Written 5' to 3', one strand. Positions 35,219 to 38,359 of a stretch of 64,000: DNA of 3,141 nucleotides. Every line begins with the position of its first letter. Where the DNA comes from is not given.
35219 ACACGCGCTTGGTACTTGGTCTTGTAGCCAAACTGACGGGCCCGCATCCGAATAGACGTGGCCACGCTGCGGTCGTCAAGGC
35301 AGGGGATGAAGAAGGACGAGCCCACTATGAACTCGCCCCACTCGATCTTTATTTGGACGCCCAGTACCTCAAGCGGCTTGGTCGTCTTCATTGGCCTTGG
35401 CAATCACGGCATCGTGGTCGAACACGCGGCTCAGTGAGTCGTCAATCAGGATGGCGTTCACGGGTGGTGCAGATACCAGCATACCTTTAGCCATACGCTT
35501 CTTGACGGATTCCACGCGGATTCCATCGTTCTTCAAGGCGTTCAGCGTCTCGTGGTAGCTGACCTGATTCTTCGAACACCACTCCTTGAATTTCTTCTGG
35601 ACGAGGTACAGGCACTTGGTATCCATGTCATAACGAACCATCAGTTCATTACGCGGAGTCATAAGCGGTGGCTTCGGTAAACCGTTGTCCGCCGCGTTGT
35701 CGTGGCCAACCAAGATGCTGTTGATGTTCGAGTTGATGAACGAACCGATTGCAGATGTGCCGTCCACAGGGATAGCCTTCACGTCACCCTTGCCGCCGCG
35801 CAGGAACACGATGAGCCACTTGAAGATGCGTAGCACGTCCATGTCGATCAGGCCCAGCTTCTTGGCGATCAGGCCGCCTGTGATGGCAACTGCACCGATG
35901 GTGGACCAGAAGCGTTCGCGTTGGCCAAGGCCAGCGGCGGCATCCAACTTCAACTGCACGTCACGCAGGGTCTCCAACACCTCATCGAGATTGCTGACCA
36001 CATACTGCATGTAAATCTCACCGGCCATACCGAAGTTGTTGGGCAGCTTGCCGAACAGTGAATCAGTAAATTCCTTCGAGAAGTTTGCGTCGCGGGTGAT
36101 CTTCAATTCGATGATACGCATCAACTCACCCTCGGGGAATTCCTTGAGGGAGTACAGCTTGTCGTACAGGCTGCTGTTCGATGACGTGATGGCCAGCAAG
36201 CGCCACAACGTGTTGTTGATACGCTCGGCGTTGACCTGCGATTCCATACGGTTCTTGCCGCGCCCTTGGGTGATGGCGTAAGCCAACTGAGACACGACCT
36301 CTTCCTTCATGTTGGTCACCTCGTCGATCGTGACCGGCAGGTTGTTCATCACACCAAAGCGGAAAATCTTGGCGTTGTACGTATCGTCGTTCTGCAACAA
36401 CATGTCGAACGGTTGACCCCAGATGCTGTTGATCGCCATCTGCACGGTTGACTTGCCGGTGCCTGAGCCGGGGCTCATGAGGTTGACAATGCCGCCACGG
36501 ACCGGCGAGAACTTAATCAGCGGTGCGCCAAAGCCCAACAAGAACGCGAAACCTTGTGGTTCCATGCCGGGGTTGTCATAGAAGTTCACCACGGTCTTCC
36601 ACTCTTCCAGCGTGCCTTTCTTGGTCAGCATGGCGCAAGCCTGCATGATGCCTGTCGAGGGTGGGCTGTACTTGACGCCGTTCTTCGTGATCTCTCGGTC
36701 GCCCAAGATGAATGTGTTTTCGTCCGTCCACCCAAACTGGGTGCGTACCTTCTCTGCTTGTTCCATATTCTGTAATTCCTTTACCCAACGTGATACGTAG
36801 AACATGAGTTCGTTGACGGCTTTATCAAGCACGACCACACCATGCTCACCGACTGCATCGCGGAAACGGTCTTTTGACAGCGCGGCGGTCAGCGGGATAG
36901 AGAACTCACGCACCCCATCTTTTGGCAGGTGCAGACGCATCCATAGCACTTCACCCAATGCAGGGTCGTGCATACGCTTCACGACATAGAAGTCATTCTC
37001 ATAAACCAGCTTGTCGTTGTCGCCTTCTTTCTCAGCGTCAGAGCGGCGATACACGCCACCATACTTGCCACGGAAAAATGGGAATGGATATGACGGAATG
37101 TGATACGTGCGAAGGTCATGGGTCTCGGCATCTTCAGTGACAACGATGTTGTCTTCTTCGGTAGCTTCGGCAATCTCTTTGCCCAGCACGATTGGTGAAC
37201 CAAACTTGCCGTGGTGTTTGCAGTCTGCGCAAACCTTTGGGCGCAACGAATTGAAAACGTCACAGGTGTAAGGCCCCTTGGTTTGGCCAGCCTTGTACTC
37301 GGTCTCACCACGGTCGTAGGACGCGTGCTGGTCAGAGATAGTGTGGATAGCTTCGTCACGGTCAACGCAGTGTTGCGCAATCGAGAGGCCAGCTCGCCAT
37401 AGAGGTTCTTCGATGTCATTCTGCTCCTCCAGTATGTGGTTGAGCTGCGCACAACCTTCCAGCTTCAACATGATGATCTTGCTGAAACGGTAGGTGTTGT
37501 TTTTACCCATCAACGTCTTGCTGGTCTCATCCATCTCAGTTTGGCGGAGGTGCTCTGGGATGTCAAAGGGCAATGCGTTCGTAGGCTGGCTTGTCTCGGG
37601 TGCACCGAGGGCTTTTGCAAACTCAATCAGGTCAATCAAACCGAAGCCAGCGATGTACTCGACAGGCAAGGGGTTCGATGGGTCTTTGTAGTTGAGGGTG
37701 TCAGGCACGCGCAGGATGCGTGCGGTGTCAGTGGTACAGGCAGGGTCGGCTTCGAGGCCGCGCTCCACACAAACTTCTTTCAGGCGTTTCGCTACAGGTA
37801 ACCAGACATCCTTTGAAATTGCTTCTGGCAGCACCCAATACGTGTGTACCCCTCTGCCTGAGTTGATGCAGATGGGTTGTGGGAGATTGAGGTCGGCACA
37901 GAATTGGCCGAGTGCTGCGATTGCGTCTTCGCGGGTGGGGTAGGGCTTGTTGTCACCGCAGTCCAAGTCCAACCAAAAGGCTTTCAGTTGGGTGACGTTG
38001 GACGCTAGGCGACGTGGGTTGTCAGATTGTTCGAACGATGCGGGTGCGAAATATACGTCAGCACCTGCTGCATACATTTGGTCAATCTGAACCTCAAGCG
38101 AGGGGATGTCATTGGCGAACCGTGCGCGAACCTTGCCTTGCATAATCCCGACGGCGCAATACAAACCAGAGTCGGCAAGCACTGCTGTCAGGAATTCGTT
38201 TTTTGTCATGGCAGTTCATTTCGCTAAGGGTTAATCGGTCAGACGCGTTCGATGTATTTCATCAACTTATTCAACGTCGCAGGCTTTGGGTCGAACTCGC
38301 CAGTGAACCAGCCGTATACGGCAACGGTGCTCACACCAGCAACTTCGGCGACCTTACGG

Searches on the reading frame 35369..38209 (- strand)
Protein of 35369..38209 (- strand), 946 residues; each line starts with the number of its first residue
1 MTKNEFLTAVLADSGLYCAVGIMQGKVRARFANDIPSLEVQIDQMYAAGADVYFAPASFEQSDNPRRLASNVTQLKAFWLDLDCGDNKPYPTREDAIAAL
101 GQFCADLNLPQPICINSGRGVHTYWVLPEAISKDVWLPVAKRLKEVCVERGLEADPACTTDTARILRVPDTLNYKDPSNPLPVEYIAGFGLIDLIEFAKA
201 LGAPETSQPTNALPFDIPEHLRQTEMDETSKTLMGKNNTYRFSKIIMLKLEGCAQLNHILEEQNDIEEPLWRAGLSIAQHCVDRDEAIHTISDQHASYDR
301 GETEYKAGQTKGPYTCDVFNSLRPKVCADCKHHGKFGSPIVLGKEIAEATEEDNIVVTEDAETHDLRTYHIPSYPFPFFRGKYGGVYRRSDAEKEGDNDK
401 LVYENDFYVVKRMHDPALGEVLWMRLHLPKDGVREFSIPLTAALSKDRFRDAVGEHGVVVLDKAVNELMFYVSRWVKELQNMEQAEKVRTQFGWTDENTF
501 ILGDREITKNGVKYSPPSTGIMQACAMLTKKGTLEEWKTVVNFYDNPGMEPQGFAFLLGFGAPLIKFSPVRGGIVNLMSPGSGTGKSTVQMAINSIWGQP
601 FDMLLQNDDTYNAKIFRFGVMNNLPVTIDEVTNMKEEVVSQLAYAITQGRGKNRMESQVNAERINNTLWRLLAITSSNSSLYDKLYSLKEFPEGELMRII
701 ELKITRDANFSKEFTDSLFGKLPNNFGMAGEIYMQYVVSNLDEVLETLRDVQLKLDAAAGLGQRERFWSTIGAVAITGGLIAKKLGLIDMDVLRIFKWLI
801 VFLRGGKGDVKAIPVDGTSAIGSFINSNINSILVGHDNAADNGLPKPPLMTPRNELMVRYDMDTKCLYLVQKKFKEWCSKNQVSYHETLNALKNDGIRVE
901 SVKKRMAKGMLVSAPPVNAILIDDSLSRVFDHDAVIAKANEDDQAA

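Call 10: search_protein_families(library=phrogs, proteins=[window:35369-38209:-])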
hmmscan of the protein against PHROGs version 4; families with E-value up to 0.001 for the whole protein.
window:35369-38209:- (946 aa): 6 families
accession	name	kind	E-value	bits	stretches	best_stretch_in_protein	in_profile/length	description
phrog_25314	-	unknown function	3.6e-105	354.2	1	66-894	94-954/1010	-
phrog_8841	-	DNA, RNA and nucleotide metabolism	1.3e-31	111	1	387-903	106-592/633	DNA primase/helicase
phrog_1139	-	DNA, RNA and nucleotide metabolism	1.7e-13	50.5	1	445-749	411-716/895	DNA primase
phrog_2478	-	DNA, RNA and nucleotide metabolism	6.2e-11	42.1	1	46-187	50-200/854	DNA polymerase/primase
phrog_3123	-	unknown function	8.8e-07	28.8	1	47-177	61-170/583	-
phrog_10514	-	DNA, RNA and nucleotide metabolism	4.8e-05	22.8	1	6-175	7-160/750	DNA primase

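Call 11: search_protein_families(library=pfam, proteins=[window:35369-38209:-])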
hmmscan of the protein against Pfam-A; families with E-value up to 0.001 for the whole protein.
window:35369-38209:- (946 aa): 1 family
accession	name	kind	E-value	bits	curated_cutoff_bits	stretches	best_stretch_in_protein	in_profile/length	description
PF06048.17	DUF927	-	3.2e-22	80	22.6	1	401-658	24-276/284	Domain of unknown function (DUF927)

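Call 41: search_solved_structures(query=window:35369-38209:-, max_evalue=1, show_alignments=0)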
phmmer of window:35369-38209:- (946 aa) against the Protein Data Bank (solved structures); distinct sequences matched with E-value up to 1: 3.
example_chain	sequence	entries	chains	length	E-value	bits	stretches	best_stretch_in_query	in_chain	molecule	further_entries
5dgk_A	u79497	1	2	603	3e-07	31.8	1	392-748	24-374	Active helicase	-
8tch_A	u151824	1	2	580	4.8e-07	31.1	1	393-742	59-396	Pathogenicity island protein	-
6uvz_A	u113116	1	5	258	0.28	12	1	382-435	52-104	Amidohydrolase 2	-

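Call 42: search_protein_families(library=ncbifam, proteins=[window:35369-38209:-], max_evalue=0.01)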
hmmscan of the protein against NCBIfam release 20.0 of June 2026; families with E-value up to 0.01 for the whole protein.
window:35369-38209:- (946 aa): 1 family
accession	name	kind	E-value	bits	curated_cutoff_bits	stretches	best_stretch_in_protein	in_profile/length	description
NF047345.1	SCCmet_Cch1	equivalog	8.5e-06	24.6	700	1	504-749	113-358/542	cassette chromosome replicative helicase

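Call 45: search_dna_similar(query=window:35369-38209:-, collection=phages, mode=protein, max_rows=12)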
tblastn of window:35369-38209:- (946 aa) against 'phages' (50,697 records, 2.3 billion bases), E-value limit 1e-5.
Records with a match: 13; places in all: 13; records where one place covers at least 80% of the query: 5.
Best place of each record, by identity: <60% 13.
By first word of the organism name: Rhizobium 4; Pseudomonas 3; Faecalibacterium 2; Thermoanaerobacterium 2; Oceanotoga 1; Bacteriophage 1.
By host as written in the record: Rhizobium phaseoli N831 2; Faecalibacterium prausnitzii 2; Thermoanaerobacterium saccharolyticum JW/SL-YS485 2; Pseudomonas aeruginosa 1; Rhizobium etli T3_14 1; Rhizobium phaseoli N931 1; Pseudomonas sp. ANT_H14 1; Pseudomonas aeruginosa ST773 (NDM-1-producing) 1; and 2 more.
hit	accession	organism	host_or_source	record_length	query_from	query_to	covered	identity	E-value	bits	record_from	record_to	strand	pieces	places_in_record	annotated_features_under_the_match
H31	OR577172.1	Pseudomonas phage Rollin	Pseudomonas aeruginosa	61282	71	946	93%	31.5%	2e-113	390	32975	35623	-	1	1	hypothetical protein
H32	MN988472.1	Rhizobium phage RHph_TM3_14A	Rhizobium etli T3_14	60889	67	923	91%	25.2%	6e-55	214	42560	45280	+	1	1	putative integrase protein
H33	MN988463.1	Rhizobium phage RHph_TM29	Rhizobium phaseoli N931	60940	67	923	91%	25.2%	6e-55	214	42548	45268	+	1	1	putative integrase protein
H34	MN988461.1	Rhizobium phage RHph_TM27A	Rhizobium phaseoli N831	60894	67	923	91%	25.2%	7e-55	214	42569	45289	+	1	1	putative integrase protein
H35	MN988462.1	Rhizobium phage RHph_TM27B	Rhizobium phaseoli N831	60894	67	923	91%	25.2%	7e-55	214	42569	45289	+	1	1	putative integrase protein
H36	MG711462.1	Faecalibacterium phage FP_Epona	Faecalibacterium prausnitzii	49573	409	781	39%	21.9%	3e-6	58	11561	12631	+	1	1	primase/helicase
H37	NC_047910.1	Faecalibacterium phage FP_Epona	Faecalibacterium prausnitzii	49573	409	781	39%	21.9%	3e-6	58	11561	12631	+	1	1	DNA primase/helicase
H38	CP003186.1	Thermoanaerobacterium phage THSA-485A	Thermoanaerobacterium saccharolyticum ...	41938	424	755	35%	23.0%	4e-6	57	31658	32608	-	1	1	protein of unknown function DUF927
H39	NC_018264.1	Thermoanaerobacterium phage THSA-485A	Thermoanaerobacterium saccharolyticum ...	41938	424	755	35%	23.0%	4e-6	57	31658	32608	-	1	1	DNA primase/helicase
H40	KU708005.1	Pseudomonas phage phiAH14b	Pseudomonas sp. ANT_H14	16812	424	683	27%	25.1%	9e-11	72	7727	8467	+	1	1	RNA helicase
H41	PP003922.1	Pseudomonas phage vB_Pae_U10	Pseudomonas aeruginosa ST773 ...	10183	471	683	23%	27.3%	1e-13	81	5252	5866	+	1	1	DNA primase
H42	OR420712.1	Oceanotoga phage vB_OteS-UFV02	Oceanotoga teriensis UFV_LIMV02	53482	31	180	16%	37.4%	9e-9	66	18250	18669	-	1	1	DNA primase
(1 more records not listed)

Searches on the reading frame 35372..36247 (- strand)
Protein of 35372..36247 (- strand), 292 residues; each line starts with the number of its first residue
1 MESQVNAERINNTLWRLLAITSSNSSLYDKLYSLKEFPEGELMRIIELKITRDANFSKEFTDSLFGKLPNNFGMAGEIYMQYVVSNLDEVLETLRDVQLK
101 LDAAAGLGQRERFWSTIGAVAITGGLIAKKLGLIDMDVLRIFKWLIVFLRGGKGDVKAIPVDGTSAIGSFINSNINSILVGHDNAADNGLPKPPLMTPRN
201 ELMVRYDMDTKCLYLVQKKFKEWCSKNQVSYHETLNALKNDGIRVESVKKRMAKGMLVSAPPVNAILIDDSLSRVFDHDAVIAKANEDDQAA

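Call 53: find_homologous_proteins(query=window:35372-36247:-, max_evalue=0.001)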
Query seq(292 aa) (292 aa): 36 proteins with E <= 0.001 among 2266 candidates.
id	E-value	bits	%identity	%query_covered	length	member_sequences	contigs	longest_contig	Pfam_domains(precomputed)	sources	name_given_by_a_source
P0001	1.6e-128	446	69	97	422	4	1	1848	PF06048.18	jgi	jgi:hypothetical protein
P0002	2.8e-126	438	69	97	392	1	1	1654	PF06048.18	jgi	-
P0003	7.2e-117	408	69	88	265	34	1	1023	-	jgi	jgi:hypothetical protein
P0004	4.4e-95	336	70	71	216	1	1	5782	-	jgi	jgi:hypothetical protein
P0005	1.8e-83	298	95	51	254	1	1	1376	PF06048.18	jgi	jgi:uncharacterized protein (DUF927 family)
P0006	3.0e-71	258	43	99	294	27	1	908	-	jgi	jgi:hypothetical protein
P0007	2.7e-70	255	45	96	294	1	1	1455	-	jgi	jgi:hypothetical protein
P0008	3.7e-66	241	44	93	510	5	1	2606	PF06048.18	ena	-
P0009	3.4e-63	232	42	99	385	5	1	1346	PF06048.18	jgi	jgi:hypothetical protein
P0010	3.5e-63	232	42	98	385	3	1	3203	PF06048.18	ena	-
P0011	6.2e-63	231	42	99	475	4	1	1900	PF06048.18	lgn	-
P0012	8.6e-63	230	41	97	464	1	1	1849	PF06048.18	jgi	-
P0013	3.8e-62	228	42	100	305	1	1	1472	-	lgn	-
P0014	2.0e-60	222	42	96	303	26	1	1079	-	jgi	jgi:hypothetical protein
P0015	7.4e-60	221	41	98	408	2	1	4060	PF06048.18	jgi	jgi:hypothetical protein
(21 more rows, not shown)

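Call 60: predict_structure(alignment_id=A1)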
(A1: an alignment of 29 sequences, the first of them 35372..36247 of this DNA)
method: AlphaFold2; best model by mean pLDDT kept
length: 292 residues; sequences in the alignment: 29
mean_pLDDT: 71.1   pTM: 0.46
mean pLDDT of the five models: 71.1, 69.2, 67.7, 63.9, 61.9
residues with pLDDT >= 90: 33; 70-90: 144; 50-70: 58; < 50: 57
segments of 3 or more residues with pLDDT < 50: 1-28, 34-52, 68-72
pLDDT, mean of each block of 10 residues (from residue 1): 43 34 44 45 42 57 55 63 86 91 82 78 84 76 81 57 79 86 62 76 88 92 81 86 88 76 90 77 70 48
secondary structure, 60 per line:
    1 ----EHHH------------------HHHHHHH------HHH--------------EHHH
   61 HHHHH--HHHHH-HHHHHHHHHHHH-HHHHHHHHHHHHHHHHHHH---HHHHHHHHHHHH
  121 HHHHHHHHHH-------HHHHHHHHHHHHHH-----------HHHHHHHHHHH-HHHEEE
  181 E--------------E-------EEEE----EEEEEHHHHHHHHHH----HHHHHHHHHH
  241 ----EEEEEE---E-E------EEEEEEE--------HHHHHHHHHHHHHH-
elements in order: H27-33 H58-65 H68-72 H74-85 H87-105 H109-130 H138-151 H163-173 E178-181 E204-207 E212-216 H217-226 H231-240 E245-250 E263-269 H278-291

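Call 62: fold_search(model_id=the predicted structure, library=pdb)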
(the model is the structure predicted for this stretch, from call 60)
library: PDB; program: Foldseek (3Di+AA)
matches with E <= 10: 190; with E <= 0.001: 2
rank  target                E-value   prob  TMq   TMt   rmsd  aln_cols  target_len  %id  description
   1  5dgk_B                7.7e-05  1.00  0.29  0.18  10.6       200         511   14  SCCmec type IV Cch - active helicase (released 2016-08-24)
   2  5dgk_A                1.8e-04  1.00  0.32  0.20  14.9       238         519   15  SCCmec type IV Cch - active helicase (released 2016-08-24)
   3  8tch_A                1.4e-03  0.99  0.24  0.16  14.3       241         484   15  Initiation of replication protein with helicase activity encoded by Pathogenicity Island SaPIBov1 (released 2024-07-03)
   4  8tch_B                3.0e-03  1.00  0.24  0.16  11.2       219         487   12  Initiation of replication protein with helicase activity encoded by Pathogenicity Island SaPIBov1 (released 2024-07-03)
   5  6pwn_A                4.6e-01  0.08  0.16  0.16  25.6       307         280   10  MscS Nanodisc with N-terminal His-Tag (released 2020-01-08)
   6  5hdn_C                7.9e-01  0.30  0.16  0.37   7.0        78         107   15  Crystal structure of heat shock factor1-DBD complex with ds-DNA and TtT (released 2017-01-11)
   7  6rh7_B                7.9e-01  0.10  0.18  0.21  19.4       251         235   10  Revisiting pH-gated conformational switch. Complex HK853 mutant H260A -RR468 mutant D53A pH 7.5 (released 2020-02-19)
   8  1fbu_B                8.4e-01  0.28  0.14  0.39   6.9        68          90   10  HEAT SHOCK TRANSCRIPTION FACTOR DNA BINDING DOMAIN (released 2001-01-10)
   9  1fbq_A                9.3e-01  0.25  0.14  0.40   6.9        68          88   10  HEAT SHOCK TRANSCRIPTION FACTOR DNA BINDING DOMAIN CONTAINING THE P237K MUTATION (released 2001-01-17)
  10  6azr_A                1.1e+00  0.08  0.17  0.20  18.8       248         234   11  Crystal structure of the T264A HK853cp-BeF3-RR468 complex (released 2017-12-27)
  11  2ldu_MODEL_1_A        1.2e+00  0.35  0.16  0.34   5.8        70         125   16  Solution NMR Structure of Heat shock factor protein 1 DNA binding domain from homo sapiens, Northeast Structur (released 2011-07-06)
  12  1fbs_B                1.2e+00  0.21  0.14  0.39   6.9        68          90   10  HEAT SHOCK TRANSCRIPTION FACTOR DNA BINDING DOMAIN CONTAINING THE P237A MUTATION (released 2001-01-17)
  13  3erj_A                1.2e+00  0.08  0.09  0.17  12.6        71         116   18  Crystal structure of the peptidyl-tRNA hydrolase AF2095 from Archaeglobus fulgidis. Northeast Structural Genomics Cons (released 2008-10-14)
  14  6rh8_A                1.2e+00  0.08  0.16  0.19  19.1       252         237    9  Revisiting pH-gated conformational switch. Complex HK853 mutant H260A -RR468 mutant D53A pH 5.3 (released 2020-02-19)
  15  5d8k_B                1.2e+00  0.20  0.17  0.37   7.8        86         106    9  Human HSF2 DNA-Binding Domain bound to 2-site HSE DNA at 1.73 Angstroms Resolution (released 2016-01-06)
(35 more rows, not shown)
